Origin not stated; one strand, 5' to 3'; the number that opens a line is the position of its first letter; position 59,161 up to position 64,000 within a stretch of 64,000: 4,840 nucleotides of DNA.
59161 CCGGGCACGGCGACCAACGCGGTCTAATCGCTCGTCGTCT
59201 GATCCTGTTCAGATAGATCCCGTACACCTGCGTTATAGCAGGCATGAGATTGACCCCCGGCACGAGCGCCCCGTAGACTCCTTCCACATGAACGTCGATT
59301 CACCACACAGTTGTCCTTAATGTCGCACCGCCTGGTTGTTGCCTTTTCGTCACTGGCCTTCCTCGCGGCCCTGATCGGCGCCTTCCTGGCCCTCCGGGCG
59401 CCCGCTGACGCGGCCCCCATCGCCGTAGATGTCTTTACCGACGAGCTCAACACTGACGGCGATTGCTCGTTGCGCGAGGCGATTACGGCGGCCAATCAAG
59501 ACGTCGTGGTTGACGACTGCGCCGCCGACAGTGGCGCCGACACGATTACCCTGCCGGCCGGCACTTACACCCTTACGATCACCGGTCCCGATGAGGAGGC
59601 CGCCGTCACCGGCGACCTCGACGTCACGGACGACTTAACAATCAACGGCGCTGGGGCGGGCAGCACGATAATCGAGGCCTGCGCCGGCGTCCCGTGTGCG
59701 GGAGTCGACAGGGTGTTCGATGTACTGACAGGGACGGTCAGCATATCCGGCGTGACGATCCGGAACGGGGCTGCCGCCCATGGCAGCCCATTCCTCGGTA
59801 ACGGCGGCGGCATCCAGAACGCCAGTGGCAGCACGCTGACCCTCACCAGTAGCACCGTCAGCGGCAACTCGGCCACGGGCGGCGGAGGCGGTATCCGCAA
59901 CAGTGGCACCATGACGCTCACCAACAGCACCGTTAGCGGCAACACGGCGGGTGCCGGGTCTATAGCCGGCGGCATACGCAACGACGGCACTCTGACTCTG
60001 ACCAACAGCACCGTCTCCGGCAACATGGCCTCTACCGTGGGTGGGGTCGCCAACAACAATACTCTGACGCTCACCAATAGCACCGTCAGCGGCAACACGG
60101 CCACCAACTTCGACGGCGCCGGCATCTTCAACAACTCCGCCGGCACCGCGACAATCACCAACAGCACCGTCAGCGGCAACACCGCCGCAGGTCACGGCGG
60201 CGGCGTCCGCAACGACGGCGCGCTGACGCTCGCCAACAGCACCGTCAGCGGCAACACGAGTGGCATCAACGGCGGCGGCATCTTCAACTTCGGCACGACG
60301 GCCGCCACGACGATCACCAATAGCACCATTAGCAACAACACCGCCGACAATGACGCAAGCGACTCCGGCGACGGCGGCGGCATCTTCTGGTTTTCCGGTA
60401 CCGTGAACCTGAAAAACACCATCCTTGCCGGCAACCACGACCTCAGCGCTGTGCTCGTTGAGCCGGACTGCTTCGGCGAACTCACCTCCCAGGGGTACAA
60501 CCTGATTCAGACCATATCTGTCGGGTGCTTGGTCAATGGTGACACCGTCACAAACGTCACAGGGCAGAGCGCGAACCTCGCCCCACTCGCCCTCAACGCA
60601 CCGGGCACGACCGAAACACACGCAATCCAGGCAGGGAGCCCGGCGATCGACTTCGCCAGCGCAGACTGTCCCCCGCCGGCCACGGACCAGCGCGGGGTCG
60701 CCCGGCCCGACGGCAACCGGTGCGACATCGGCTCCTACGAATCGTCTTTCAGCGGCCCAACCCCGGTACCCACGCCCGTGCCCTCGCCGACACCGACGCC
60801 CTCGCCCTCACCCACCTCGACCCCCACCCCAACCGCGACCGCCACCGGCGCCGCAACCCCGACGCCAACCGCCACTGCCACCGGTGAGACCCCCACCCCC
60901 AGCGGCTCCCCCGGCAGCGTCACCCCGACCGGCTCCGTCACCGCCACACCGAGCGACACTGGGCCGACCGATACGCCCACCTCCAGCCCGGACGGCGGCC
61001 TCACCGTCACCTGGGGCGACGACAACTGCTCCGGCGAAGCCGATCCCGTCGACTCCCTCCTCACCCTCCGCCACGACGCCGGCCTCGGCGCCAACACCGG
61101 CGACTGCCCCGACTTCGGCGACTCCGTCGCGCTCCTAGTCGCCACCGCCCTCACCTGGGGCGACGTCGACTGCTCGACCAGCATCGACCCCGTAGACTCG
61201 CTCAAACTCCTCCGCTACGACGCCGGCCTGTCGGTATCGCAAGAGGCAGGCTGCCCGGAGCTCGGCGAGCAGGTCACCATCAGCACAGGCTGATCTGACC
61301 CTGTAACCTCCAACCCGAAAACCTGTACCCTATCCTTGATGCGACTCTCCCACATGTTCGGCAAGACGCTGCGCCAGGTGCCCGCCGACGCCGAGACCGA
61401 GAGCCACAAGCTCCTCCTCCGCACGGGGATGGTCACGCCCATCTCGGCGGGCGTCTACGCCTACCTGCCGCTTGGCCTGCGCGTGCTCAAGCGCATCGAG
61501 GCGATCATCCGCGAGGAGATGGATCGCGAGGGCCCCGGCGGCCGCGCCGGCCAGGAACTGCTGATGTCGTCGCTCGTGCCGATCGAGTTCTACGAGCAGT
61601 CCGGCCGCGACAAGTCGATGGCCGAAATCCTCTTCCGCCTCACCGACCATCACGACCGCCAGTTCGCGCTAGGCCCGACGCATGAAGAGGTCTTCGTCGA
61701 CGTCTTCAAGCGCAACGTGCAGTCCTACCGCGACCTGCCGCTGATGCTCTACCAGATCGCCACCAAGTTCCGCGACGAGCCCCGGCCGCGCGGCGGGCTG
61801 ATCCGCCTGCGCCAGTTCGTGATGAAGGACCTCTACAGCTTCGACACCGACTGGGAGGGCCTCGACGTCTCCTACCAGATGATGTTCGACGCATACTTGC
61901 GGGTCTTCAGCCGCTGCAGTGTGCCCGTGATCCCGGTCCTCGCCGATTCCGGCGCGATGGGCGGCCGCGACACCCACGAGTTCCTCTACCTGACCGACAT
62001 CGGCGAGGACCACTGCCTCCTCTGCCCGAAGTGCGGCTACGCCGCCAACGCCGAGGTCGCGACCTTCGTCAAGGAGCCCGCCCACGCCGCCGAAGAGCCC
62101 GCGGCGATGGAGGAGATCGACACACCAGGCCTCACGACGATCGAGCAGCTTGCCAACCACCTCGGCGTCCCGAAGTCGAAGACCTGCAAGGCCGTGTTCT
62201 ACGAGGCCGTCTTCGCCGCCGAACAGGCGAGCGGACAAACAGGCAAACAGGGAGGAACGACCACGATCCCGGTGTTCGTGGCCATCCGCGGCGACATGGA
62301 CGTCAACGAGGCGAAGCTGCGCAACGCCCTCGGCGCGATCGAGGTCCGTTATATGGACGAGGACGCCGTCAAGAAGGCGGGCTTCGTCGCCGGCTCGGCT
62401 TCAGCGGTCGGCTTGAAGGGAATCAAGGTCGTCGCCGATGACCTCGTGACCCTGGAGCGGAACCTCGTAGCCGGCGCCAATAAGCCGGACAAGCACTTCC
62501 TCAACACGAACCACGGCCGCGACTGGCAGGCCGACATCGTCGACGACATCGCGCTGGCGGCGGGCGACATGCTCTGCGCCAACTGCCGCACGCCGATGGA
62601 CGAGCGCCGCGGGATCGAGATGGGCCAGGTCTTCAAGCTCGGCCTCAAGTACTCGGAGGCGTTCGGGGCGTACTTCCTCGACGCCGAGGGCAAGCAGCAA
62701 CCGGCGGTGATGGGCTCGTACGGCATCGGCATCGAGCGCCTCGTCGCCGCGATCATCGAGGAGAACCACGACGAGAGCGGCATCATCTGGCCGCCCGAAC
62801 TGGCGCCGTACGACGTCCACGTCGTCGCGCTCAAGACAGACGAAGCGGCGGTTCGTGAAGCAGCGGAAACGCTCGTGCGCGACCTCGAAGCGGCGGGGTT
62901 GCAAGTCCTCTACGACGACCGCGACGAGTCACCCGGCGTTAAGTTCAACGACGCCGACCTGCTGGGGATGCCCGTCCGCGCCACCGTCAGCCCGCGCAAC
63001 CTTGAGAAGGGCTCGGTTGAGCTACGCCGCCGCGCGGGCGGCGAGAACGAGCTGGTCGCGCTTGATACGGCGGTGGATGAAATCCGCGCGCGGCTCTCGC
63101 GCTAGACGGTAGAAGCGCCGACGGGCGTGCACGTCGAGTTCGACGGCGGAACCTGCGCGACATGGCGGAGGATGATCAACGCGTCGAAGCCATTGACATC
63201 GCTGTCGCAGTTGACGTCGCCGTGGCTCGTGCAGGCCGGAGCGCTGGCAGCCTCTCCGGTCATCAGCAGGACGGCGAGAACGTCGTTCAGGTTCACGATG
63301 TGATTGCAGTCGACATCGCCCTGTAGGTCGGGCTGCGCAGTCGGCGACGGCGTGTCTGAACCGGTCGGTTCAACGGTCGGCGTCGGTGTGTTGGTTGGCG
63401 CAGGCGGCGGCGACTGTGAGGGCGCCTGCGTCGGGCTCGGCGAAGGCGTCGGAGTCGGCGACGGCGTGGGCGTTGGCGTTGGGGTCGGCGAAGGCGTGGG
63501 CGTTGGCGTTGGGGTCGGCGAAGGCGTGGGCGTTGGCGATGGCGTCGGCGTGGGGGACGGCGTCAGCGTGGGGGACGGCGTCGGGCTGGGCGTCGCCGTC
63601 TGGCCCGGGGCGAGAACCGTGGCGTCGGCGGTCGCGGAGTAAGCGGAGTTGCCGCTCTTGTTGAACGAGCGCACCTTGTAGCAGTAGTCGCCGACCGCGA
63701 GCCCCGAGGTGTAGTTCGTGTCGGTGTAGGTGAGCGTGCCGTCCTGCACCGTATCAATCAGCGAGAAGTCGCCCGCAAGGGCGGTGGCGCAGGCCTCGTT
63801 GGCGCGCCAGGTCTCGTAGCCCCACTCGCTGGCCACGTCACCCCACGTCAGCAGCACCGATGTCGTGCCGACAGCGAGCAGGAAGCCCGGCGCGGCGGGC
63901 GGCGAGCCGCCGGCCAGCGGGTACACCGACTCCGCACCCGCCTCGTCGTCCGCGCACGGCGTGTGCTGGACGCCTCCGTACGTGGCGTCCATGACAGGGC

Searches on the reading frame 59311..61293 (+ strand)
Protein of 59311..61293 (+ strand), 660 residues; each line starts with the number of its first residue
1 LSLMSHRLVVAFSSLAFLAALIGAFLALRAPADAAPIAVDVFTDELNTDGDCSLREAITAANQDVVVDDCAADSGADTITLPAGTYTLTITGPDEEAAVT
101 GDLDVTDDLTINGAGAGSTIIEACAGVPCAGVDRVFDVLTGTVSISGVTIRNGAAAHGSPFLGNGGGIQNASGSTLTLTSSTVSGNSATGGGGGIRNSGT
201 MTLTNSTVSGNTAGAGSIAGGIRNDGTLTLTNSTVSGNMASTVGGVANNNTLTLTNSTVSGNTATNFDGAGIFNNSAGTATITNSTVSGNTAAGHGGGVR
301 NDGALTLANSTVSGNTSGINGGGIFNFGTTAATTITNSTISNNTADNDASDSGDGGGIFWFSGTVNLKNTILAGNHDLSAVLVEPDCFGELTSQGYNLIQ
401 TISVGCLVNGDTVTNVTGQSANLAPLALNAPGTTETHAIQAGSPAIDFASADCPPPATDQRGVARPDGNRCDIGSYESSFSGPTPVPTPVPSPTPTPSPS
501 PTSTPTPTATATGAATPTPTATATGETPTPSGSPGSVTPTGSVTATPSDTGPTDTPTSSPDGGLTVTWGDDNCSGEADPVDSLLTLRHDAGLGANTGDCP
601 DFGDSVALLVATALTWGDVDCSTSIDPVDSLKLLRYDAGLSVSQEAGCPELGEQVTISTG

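Call 19: search_protein_families(library=pfam, proteins=[window:59311-61293:+], max_evalue=1)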
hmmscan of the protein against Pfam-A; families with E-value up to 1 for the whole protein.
window:59311-61293:+ (660 aa): 2 families
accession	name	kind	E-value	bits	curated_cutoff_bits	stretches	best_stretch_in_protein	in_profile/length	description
PF13229.12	Beta_helix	-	7.5e-08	32.6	25.9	2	142-294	10-141/158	Right handed beta helix region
PF23677.1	YnaL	-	0.42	11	27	1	482-505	18-41/57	Protein YnaL-like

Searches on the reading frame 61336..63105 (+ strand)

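Call 19: search_protein_families(library=pfam, proteins=[window:61336-63105:+], max_evalue=1)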
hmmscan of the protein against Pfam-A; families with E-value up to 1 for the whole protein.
window:61336-63105:+ (589 aa): 4 families
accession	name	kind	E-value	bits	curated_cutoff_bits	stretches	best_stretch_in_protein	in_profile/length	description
PF00587.30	tRNA-synt_2b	-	2.9e-29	102.9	29.3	1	100-477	1-179/179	tRNA synthetase class II core domain (G, H, P, S and T)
PF03129.25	HGTP_anticodon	-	8.8e-21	74.3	21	1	493-585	1-93/94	Anticodon binding domain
PF04073.20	tRNA_edit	-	1.1e-19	71.2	25.5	1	263-392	1-117/123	Aminoacyl-tRNA editing domain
PF13676.11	TIR_2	-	0.091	13.7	28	1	507-539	10-42/122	TIR domain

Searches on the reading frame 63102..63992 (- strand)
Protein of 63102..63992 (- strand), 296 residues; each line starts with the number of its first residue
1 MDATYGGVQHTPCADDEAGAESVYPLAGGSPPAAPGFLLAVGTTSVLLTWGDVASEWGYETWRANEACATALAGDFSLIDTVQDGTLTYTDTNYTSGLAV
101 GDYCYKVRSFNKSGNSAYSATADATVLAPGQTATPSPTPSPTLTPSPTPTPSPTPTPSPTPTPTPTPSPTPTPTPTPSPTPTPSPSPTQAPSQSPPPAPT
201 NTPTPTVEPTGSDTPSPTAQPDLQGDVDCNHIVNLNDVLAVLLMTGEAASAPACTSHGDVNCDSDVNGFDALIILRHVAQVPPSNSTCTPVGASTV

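Call 19: search_protein_families(library=pfam, proteins=[window:63102-63992:-], max_evalue=1)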
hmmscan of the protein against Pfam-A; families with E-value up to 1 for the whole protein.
window:63102-63992:- (296 aa): 2 families
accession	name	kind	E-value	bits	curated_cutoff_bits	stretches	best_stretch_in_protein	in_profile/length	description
PF00404.24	Dockerin_1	-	0.00021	21.8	22.9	2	257-282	1-27/57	Dockerin type I domain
PF24421.1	Ig_J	-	0.055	14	29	1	86-129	60-104/104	Tip attachment protein J, Ig-like domain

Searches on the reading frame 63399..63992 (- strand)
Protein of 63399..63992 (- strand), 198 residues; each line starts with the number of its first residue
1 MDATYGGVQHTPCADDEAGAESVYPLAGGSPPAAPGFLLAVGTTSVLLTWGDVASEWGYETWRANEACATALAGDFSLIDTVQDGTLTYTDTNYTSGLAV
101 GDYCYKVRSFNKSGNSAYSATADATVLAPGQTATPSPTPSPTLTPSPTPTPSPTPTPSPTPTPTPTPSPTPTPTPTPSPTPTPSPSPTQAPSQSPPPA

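Call 65: search_protein_families(library=pfam, proteins=[window:63399-63992:-], max_evalue=10)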
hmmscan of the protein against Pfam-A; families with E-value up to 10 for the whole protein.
window:63399-63992:- (198 aa): 2 families
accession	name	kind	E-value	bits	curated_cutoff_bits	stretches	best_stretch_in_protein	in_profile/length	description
PF05887.16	Trypan_PARP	-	0.00072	20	100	1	130-190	56-114/134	Procyclic acidic repetitive protein (PARP)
PF24421.1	Ig_J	-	0.03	14.9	29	1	86-129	60-104/104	Tip attachment protein J, Ig-like domain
